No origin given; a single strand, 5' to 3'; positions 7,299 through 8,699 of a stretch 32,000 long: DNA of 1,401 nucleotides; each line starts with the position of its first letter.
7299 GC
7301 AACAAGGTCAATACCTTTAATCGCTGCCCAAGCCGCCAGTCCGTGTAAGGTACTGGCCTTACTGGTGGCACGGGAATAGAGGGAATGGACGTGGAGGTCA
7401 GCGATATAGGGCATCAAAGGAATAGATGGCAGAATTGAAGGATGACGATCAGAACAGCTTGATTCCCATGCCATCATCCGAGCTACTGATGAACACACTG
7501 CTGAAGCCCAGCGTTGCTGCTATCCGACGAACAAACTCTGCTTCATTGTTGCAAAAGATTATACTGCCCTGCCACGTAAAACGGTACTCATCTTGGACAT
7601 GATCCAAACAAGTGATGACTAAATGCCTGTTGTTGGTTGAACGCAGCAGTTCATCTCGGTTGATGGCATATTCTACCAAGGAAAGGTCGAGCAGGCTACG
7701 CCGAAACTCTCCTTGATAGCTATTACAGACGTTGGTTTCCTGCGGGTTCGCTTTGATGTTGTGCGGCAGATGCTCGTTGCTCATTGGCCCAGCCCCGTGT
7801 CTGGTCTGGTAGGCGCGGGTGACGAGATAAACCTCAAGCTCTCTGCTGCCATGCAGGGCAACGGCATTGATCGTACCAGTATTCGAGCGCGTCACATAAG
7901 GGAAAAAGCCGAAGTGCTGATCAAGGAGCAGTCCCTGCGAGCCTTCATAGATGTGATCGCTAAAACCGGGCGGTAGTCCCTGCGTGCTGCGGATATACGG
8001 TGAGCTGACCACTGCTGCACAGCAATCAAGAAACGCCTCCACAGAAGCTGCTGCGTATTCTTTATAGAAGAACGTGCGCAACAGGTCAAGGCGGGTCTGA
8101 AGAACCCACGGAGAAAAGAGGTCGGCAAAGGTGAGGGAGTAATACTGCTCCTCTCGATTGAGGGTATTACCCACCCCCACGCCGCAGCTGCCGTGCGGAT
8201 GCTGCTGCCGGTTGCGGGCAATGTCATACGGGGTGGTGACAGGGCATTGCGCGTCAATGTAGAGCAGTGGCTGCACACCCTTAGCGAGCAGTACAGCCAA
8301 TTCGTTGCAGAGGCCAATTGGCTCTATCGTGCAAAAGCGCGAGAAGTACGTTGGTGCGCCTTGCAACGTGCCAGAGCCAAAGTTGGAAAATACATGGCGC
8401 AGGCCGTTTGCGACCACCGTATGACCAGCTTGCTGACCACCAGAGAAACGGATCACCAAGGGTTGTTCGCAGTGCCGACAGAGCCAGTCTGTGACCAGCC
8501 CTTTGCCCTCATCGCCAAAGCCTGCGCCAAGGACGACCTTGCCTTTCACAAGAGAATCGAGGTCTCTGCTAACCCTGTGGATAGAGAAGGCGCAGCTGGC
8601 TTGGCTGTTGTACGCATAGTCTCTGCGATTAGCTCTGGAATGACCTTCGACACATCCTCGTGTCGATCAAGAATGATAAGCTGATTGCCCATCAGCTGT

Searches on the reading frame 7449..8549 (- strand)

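Call 7: search_protein_families(library=pfam, proteins=[window:7449-8549:-], max_evalue=0.001)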
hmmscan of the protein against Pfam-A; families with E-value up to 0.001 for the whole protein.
window:7449-8549:- (366 aa): 1 family
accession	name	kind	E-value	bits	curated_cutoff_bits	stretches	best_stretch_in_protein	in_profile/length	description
PF00709.27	Adenylsucc_synt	-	5.7e-42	144.3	27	1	5-316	1-327/416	Adenylosuccinate synthetase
